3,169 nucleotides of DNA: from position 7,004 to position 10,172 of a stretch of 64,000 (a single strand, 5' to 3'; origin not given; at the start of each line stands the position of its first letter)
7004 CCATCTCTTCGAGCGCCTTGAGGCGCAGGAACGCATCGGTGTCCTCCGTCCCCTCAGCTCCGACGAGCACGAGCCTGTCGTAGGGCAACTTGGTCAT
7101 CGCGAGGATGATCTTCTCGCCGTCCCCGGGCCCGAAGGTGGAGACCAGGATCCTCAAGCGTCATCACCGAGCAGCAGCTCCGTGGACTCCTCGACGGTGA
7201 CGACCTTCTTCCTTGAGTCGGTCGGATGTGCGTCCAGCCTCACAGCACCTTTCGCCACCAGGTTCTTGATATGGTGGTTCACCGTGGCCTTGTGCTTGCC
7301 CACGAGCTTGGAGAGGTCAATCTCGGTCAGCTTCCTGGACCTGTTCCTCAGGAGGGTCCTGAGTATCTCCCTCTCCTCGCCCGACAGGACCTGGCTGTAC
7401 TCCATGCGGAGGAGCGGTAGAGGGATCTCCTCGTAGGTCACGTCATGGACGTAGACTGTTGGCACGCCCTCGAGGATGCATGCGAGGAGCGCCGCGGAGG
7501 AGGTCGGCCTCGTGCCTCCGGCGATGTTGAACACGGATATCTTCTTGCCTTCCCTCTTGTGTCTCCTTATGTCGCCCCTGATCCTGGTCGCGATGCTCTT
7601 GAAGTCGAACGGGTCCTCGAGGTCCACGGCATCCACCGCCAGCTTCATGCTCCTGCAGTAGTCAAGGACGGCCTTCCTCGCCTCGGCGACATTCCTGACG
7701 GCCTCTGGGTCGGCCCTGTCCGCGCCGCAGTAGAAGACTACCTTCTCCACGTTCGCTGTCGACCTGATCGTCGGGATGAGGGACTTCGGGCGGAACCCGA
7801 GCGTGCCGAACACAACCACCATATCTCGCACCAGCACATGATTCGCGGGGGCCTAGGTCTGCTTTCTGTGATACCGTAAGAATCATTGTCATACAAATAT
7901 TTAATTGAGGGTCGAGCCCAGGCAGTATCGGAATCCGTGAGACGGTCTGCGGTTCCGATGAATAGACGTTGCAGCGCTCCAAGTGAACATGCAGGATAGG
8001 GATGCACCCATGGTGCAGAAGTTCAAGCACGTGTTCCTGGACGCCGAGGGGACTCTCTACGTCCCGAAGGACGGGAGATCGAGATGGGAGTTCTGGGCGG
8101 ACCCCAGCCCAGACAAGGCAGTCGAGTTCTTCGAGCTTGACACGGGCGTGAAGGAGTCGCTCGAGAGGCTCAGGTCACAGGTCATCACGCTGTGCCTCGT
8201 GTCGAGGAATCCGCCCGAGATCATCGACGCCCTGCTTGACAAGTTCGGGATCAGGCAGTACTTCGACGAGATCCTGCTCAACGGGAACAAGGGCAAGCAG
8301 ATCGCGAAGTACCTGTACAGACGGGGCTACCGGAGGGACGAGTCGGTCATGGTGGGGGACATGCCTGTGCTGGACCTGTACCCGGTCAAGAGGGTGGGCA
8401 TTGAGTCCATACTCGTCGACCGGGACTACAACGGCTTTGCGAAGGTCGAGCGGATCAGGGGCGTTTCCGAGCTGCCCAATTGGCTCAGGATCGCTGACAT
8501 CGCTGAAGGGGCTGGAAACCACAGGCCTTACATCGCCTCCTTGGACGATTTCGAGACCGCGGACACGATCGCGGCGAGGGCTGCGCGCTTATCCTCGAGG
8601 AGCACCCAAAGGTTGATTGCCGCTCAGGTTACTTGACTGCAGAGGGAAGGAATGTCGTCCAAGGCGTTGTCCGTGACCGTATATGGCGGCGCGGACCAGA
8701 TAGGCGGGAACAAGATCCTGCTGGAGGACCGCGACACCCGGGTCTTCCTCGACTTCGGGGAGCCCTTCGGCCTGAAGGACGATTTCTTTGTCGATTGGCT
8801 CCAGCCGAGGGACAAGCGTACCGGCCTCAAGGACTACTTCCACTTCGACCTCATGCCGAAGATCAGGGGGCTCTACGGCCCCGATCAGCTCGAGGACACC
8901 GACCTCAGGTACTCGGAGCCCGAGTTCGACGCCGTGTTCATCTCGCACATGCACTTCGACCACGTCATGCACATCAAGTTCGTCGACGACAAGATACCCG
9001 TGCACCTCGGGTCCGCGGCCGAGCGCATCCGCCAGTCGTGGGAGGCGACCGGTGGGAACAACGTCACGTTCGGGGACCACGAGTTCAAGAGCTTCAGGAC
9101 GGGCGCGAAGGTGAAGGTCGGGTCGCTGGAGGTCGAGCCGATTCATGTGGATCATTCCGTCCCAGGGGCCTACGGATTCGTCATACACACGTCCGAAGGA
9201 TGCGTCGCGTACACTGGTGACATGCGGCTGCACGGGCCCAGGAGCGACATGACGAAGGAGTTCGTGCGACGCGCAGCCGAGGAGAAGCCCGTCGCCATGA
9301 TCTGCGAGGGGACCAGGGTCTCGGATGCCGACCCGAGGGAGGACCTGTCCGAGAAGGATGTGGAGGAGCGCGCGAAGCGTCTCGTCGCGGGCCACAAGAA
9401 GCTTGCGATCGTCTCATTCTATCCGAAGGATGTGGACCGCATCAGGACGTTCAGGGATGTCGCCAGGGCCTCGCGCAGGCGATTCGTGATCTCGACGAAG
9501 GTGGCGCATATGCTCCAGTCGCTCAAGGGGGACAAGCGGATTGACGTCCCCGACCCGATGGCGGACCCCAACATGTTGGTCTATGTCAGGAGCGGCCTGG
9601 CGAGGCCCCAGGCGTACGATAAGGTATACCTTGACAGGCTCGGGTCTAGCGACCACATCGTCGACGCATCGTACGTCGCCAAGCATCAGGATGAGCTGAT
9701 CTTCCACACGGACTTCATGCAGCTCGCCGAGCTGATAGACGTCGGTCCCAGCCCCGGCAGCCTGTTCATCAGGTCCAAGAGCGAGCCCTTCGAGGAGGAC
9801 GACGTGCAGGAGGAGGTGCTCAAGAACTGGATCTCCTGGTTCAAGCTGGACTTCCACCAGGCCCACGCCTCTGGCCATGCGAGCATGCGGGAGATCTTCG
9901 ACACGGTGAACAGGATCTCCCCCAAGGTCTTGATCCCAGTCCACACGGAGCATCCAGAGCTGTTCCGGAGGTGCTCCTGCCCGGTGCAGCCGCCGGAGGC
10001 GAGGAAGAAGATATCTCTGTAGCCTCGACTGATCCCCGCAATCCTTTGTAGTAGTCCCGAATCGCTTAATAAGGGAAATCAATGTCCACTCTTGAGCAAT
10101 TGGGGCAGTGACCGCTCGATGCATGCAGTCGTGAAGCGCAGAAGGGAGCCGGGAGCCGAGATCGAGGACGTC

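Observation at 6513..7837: A tandem pair of Csa3-like CARF-wHTH regulators with no CRISPR-Cas locus in view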

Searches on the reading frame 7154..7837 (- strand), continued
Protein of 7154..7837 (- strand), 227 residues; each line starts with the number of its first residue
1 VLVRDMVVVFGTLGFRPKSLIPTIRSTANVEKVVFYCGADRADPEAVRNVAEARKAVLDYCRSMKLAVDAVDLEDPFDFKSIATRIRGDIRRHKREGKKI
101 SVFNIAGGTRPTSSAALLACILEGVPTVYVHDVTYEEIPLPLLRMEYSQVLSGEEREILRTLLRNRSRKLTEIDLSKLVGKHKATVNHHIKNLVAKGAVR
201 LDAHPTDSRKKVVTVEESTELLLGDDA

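Call 33: predict_structure(alignment_id=A1)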
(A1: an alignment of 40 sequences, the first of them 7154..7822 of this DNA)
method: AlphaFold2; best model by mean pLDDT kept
length: 222 residues; sequences in the alignment: 40
mean_pLDDT: 83.2   pTM: 0.68
mean pLDDT of the five models: 83.2, 83.2, 80.6, 79.6, 78.8
residues with pLDDT >= 90: 84; 70-90: 103; 50-70: 24; < 50: 11
segments of 3 or more residues with pLDDT < 50: 128-137
pLDDT, mean of each block of 10 residues (from residue 1): 86 79 92 88 89 94 93 88 93 89 79 84 59 47 75 90 90 93 88 86 89 68 45
secondary structure, 60 per line:
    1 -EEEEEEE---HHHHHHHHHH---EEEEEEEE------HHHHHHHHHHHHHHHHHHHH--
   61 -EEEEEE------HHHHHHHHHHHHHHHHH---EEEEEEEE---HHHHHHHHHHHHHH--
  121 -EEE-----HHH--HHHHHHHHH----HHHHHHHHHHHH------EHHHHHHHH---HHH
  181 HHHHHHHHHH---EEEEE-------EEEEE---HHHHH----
elements in order: E2-8 H12-21 E25-32 H39-58 E62-67 H74-90 E94-101 H105-118 E122-124 H135-143 H148-159 H167-174 H178-190 E194-198 E206-210 H214-218
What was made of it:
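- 7154..7822 (-): Gene A: CARF3-clade CARF + winged-HTH protein, 222 aa. The ORF extends to GTG 7837, but ATG 7822 is the likely start. The stop TGA is at 7154-7156. AF2 pLDDT 83 (call 33).
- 7433..7822 (-): CARF domain of A (about residues 1-130). Motif 1, T7-L8-G9-F10, is at 7793-7804. Motif 2, I100-A-G-G-T-R105, is at 7508-7525. Secondary structure is a beta-alpha Rossmann-like repeat (call 33).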

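Call 37: fold_search(model_id=the predicted structure, library=pdb)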
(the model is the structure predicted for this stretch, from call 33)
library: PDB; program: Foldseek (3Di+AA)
matches with E <= 10: 1791; with E <= 0.001: 74
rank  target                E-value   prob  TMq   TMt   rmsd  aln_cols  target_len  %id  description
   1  6wxq_A                4.2e-08  1.00  0.37  0.39  10.6       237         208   16  Crystal structure of CRISPR-associated transcription factor Csa3 complexed with cA4 (released 2021-11-17)
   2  2wte_A                6.8e-08  1.00  0.42  0.44  10.6       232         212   17  The structure of the CRISPR-associated protein, Csa3, from Sulfolobus solfataricus at 1.8 angstrom resolution. (released 2010-09-22)
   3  2wte_B                2.5e-07  1.00  0.42  0.44  10.8       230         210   16  The structure of the CRISPR-associated protein, Csa3, from Sulfolobus solfataricus at 1.8 angstrom resolution. (released 2010-09-22)
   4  8t64_B                7.0e-07  1.00  0.43  0.68   5.6       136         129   18  Apo Cam1(42-206) (released 2024-01-10)
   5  6w11_B                1.4e-06  1.00  0.41  0.45  10.5       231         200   17  The structure of Sulfolobus solfataricus Csa3 in complex with cyclic tetraadenylate (cA4) (released 2021-03-10)
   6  8t64_D                1.6e-06  1.00  0.43  0.65   2.8       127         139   20  Apo Cam1(42-206) (released 2024-01-10)
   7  8t64_A                2.0e-06  1.00  0.43  0.68   4.9       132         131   19  Apo Cam1(42-206) (released 2024-01-10)
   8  8t64_C                2.6e-06  1.00  0.43  0.66   4.3       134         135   19  Apo Cam1(42-206) (released 2024-01-10)
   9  8t65_B                7.1e-06  1.00  0.42  0.58   4.9       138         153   19  cA4 bound Cam1 (released 2024-01-10)
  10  8t66_B                9.0e-06  1.00  0.42  0.58   3.0       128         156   20  cA6 bound Cam1 (released 2024-01-10)
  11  8t66_A                1.1e-05  1.00  0.42  0.58   3.1       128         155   20  cA6 bound Cam1 (released 2024-01-10)
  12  8t65_A                1.1e-05  1.00  0.43  0.59   4.6       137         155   19  cA4 bound Cam1 (released 2024-01-10)
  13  7pq6_BBB              4.5e-05  1.00  0.40  0.34  11.5       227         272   15  Crystal Structure of the Ring Nuclease 0811 mutant-S12A from Sulfolobus islandicus (Sis0811) (released 2021-11-24)
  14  1xmx                  4.8e-05  1.00  0.46  0.28  22.4       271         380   13  Crystal structure of protein VC1899 from Vibrio cholerae (released 2004-11-16)
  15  7pqa_AAA              5.0e-05  1.00  0.40  0.33  10.8       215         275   16  Crystal Structure of the Ring Nuclease 0811 mutant-S12G/K169G from Sulfolobus islandicus (Sis0811) (released 2021-12-01)
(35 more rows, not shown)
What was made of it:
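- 7154..7822 (-): Top Foldseek hits are Csa3 6wxq/2wte (call 37).
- Closest known: Can1. Same: It appears among the Foldseek hits for A (call 37).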

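Call 41: find_related_loci(query=A1, collection=genome_contigs, flank=10000)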
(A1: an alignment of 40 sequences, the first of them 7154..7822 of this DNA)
Query A1 (222 aa) in genome_contigs; peptide patterns used: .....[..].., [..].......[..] (x = any residue, [..] = any of these).
64 stretches matched a pattern; 49 encode a relative of the query (tblastn E <= 1e-3); 49 distinct loci.
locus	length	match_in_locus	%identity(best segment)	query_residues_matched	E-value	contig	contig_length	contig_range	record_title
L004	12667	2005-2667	82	1-221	8e-127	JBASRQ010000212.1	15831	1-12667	MAG: Thermoplasmata archaeon isolate MFD13565_ilm_asm_bin2 k127_94734, whole genome shotgun sequence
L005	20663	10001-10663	82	1-221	5e-126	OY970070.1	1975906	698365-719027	MAG: uncultured Thermoplasmata archaeon isolate MFD04408.bin.c.5 genome assembly, chromosome: 1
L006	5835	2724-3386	81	1-221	1e-123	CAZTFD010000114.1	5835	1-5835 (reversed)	MAG TPA_asm: uncultured Thermoplasmata archaeon isolate binchicken_co364_9 genome assembly, contig: NODE_27803_length_58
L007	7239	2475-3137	79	1-221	2e-122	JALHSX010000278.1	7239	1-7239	MAG: Thermoplasmata archaeon isolate PFL9 seq_3857388, whole genome shotgun sequence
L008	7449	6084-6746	79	1-221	1e-121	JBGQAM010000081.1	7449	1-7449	MAG: Thermoplasmata archaeon isolate OBJ2_061818_130_30 k141_440643_length_7449_cov_10.0000, whole genome shotgun sequen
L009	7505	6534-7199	78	1-222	4e-119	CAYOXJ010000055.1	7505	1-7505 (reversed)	MAG TPA_asm: uncultured Thermoplasmata archaeon isolate binchicken_co124_173 genome assembly, contig: NODE_8288_length_7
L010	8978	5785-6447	77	1-221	3e-118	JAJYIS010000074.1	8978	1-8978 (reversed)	MAG: Thermoplasmata archaeon isolate DBS2-1.bin12 NODE_15268_length_8978_cov_1.368433, whole genome shotgun sequence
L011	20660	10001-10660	79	1-220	2e-117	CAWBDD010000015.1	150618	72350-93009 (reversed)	MAG: uncultured Thermoplasmata archaeon isolate MFD00709.bin.2.183 genome assembly, contig: contig_17934, whole genome s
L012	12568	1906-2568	75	1-221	6e-117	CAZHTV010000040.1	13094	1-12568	MAG TPA_asm: uncultured Thermoplasmata archaeon isolate binchicken_co327_193 genome assembly, contig: NODE_1655_length_1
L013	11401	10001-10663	73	1-221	6e-116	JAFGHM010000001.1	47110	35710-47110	MAG: Thermoplasmatota archaeon isolate Zod_Metabat.1462 k87_21579, whole genome shotgun sequence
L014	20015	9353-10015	74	1-221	6e-115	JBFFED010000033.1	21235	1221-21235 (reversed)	MAG: Thermoplasmata archaeon isolate Mix_mud13.2021.11.63 k141_6246_length_21235_cov_10.9788, whole genome shotgun seque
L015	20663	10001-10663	74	1-221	3e-114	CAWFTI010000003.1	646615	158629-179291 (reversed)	MAG: Candidatus Thermoplasmatota archaeon isolate MFD00709.bin.2.218 genome assembly, contig: contig_17896, whole genome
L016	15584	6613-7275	74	1-221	2e-114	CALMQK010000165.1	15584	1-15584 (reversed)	MAG TPA_asm: uncultured euryarchaeote isolate ERR2868536_bin.126_CONCOCT_v1.1_MAG genome assembly, contig: ERZ841185.363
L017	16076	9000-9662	74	1-221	2e-114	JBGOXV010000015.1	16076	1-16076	MAG: Thermoplasmata archaeon isolate OBJ_0618_130150_59 k141_1257950_length_16076_cov_70.4415, whole genome shotgun sequ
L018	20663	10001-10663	75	1-221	2e-112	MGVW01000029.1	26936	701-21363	MAG: Euryarchaeota archaeon RBG_13_57_23 RBG_13_scaffold_2466, whole genome shotgun sequence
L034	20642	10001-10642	47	1-221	1e-64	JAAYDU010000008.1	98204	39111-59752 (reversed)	MAG: Methanobacteriota archaeon isolate AS06rmzACSIP_582 81215_AS06, whole genome shotgun sequence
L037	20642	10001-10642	47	1-221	2e-63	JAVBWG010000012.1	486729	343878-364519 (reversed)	MAG: Methanomassiliicoccales archaeon isolate ZNE14_Bin65 all_Scaff011717, whole genome shotgun sequence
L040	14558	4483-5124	47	1-221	9e-62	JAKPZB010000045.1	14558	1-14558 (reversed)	MAG: Methanobacteriota archaeon isolate USCA_maxbin.116 k141_1383122, whole genome shotgun sequence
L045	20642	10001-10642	44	1-221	7e-60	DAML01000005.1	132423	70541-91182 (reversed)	MAG TPA_asm: Methanomassiliicoccaceae archaeon UBA472 UBA472_contig_4817, whole genome shotgun sequence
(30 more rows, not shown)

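Call 45: search_protein_families(library=pfam, proteins=[L040:5743-6822:-, L037:3681-4493:-, L034:4756-9858:-, L045:136-2487:+, L034:12406-12735:-, L045:14989-16014:+, L034:12929-14923:+], max_evalue=0.0001)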
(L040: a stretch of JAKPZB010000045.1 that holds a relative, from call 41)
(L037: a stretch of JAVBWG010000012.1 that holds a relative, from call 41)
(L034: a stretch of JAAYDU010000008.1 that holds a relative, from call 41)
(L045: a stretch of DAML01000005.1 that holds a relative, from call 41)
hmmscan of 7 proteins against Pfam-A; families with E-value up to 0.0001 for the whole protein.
L040:5743-6822:- (359 aa): 1 family
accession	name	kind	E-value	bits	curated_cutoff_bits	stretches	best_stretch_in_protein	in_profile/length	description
PF00850.24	Hist_deacetyl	-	3.4e-81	273.3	27.9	1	22-311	1-296/298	Histone deacetylase domain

L037:3681-4493:- (270 aa): 1 family
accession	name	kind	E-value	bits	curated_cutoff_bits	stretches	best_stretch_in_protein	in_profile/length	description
PF00571.33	CBS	-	4.2e-25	88.3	24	2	12-64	1-54/57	CBS domain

L034:4756-9858:- (1700 aa): 7 families
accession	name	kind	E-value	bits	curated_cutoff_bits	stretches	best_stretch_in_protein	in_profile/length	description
PF18911.6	PKD_4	-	8.2e-106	346.7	27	6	1238-1321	1-83/85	PKD domain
PF00801.26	PKD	-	8.7e-81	266.4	23.5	6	1162-1229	6-74/80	PKD domain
PF01364.23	Peptidase_C25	-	4.1e-54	184.7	23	1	217-598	2-374/374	Peptidase family C25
PF22352.2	K319L-like_PKD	-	2.3e-15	56.8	27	0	1169-1228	10-76/84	K319L-like, PKD domain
PF05048.19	NosD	-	1e-09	38.6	23.6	1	849-1028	15-212/212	Periplasmic copper-binding protein (NosD)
PF13229.12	Beta_helix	-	6.4e-06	26.3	25.9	1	867-988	41-124/158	Right handed beta helix region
PF15418.12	DUF4625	-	5.3e-05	24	27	0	1379-1405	104-130/131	Domain of unknown function (DUF4625)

L045:136-2487:+ (783 aa): 3 families
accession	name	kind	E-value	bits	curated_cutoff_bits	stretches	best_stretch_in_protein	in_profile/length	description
PF01326.24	PPDK_N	-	9.8e-107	357.5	27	1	31-341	2-321/328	Pyruvate phosphate dikinase, AMP/ATP-binding domain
PF02896.24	PEP-utilizers_C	-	3.3e-73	246.9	22.8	1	472-769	11-291/293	PEP-utilising enzyme, PEP-binding domain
PF00391.29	PEP-utilizers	-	4.1e-29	100.4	23.1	1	383-453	2-72/72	PEP-utilising enzyme, mobile domain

L034:12406-12735:- (109 aa): 1 family
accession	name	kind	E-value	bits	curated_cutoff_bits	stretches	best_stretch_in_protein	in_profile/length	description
PF22263.1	DUF6951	-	3.1e-17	63.2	27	1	4-99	2-100/101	Family of unknown function (DUF6951)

L045:14989-16014:+ (341 aa): 1 family
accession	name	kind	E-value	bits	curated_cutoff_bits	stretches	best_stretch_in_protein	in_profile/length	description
PF01032.23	FecCD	-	5.8e-96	321.6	26.5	1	22-333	2-311/311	FecCD transport family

L034:12929-14923:+ (664 aa): 1 family
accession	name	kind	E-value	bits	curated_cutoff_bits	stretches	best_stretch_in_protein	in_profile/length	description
PF18828.6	LPD15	-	3.5e-05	24.1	27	0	242-285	39-83/99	Large polyvalent-protein-associated domain 15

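Call 52: search_protein_representatives(alignment_id=A1)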
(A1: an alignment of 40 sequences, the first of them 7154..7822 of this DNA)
Query: 40 sequences, 222 profile positions. Proteins with E-value up to 0.001 (for the whole library): 131; up to 1e-10: 62; up to 1e-30: 23. The best 131 are listed.
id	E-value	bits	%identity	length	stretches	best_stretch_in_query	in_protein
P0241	1.9e-70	253.2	-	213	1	1-218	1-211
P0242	6.0e-61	222.1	-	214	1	1-218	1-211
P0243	2.4e-53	197.3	-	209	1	1-220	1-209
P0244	5.8e-50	186.2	-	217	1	1-219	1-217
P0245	7.0e-49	182.7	-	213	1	1-218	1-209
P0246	3.4e-47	177.2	-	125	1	1-114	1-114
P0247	1.0e-44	169.0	-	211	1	1-218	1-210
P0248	8.7e-44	166.0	-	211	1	1-218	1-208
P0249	2.1e-42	161.5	-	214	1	1-218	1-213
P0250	6.7e-41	156.6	-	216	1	1-220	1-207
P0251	2.1e-40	154.9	-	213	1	1-218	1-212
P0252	3.3e-40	154.3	-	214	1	1-219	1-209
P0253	2.4e-39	151.5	-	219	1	3-219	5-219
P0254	1.2e-38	149.2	-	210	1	1-218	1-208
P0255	1.3e-37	145.8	-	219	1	1-218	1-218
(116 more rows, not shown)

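Call 63: list_cluster_members(proteins=[P0001, P0121])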
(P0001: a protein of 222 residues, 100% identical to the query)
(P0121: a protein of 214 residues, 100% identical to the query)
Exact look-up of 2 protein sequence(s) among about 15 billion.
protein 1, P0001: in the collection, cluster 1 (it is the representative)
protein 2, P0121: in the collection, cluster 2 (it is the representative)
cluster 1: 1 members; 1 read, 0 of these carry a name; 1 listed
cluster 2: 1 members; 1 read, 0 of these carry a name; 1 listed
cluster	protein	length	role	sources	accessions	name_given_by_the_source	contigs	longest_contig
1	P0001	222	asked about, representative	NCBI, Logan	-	-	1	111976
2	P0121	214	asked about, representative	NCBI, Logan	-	-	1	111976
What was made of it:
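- Tried and rejected: A cluster look-up gave no accession or organism name for the window's own proteins (call 63).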

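Call 66: search_protein_families(library=padloc, proteins=[window:7154-7822:-], max_evalue=0.01)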
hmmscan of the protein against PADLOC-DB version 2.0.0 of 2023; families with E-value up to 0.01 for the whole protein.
window:7154-7822:- (222 aa): 54 families (the best 25 are shown)
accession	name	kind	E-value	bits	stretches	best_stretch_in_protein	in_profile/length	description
PDLC01853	CARF3--CARF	-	2.1e-89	296.7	1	1-219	1-209/209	-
PDLC01866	CARF3--CARF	-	4.7e-20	70.4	1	1-217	1-203/207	-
PDLC01879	CARF3--CARF_TM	-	2.8e-17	61.1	1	1-195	18-201/222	-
PDLC01856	CARF3--CARF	-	2.3e-16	58.3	1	9-215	2-187/194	-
PDLC01044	Csa3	-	1.1e-15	56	1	2-198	2-182/194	Type I-A associated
PDLC01268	CasR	-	5.9e-12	43.9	1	7-201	4-169/179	"CAS-I,CAS-II,CAS-III,CAS-IV,CAS-V,CAS-VI; associated_signaling"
PDLC01434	CasR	-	2.9e-11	41.6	1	6-195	5-172/191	"CAS-I,CAS-II,CAS-III,CAS-IV,CAS-V,CAS-VI; associated_signaling"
PDLC01848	CARF3--CARF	-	1.5e-09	35.8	1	7-198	6-183/197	-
PDLC01307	Csm6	-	2.7e-09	35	1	50-143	70-161/169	CAS-III; associated_signaling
PDLC01897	CARF4--CARF_PDDEXK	-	2.7e-09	34.8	1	11-127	13-127/369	-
PDLC01926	CARF7--CARF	-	2.1e-08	32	1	74-189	124-238/241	-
PDLC01031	Csx1/Csm6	-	2.7e-08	31.7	1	1-161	2-151/357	CARF+HEPN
PDLC01850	CARF3--CARF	-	3.2e-08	31.7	1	43-194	40-189/209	-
PDLC01859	CARF3--CARF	-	7.1e-08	30.4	1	26-208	35-209/213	-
PDLC01462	Csm6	-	9.6e-08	29.9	1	38-155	77-175/192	CAS-III; associated_signaling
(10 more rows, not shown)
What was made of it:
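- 7154..7822 (-): PADLOC CARF3 PDLC01853 296.7 bits, full length (call 66).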

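Call 75: find_related_loci(query=A1, collection=viral_contigs, flank=5000)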
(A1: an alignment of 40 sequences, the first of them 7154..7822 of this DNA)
Query A1 (222 aa) in viral_contigs; peptide patterns used: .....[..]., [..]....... (x = any residue, [..] = any of these).
54 stretches matched a pattern, but none encodes a relative of the query by tblastn (E <= 1e-3).
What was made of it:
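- On HFX_2341-like regulators (Pfam PF19810): No viral copies (call 75).
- No relative in viral contigs (call 75).
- Tried and rejected: A viral-contig scan found no relatives (call 75).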

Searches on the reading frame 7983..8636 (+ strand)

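Call 74: search_protein_families(library=pfam, proteins=[window:7983-8636:+], max_evalue=0.0001)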
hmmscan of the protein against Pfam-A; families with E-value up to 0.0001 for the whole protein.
window:7983-8636:+ (217 aa): 2 families
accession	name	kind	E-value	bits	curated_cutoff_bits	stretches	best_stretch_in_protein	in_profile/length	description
PF13419.12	HAD_2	-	4.8e-10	40.3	23.8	1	49-145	77-178/178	Haloacid dehalogenase-like hydrolase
PF00702.32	Hydrolase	-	1.1e-06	29.6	26.4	1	53-132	100-184/191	haloacid dehalogenase-like hydrolase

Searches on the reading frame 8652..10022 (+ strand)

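Call 45: search_protein_families(library=pfam, proteins=[window:8652-10022:+], max_evalue=0.0001)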
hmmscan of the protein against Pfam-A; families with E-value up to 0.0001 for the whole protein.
window:8652-10022:+ (456 aa): 4 families
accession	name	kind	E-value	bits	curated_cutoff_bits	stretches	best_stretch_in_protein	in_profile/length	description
PF12706.13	Lactamase_B_2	-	4.3e-11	43.2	27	1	86-203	25-152/200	Beta-lactamase superfamily domain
PF00753.33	Lactamase_B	-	3.1e-07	31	22.7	1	83-217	35-162/196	Metallo-beta-lactamase superfamily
PF07521.17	RMMBL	-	3.6e-06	27.3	21.6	1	401-436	8-44/63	Zn-dependent metallo-hydrolase RNA specificity domain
PF13483.12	Lactamase_B_3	-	4.7e-06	27.1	24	0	82-191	27-111/160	Beta-lactamase superfamily domain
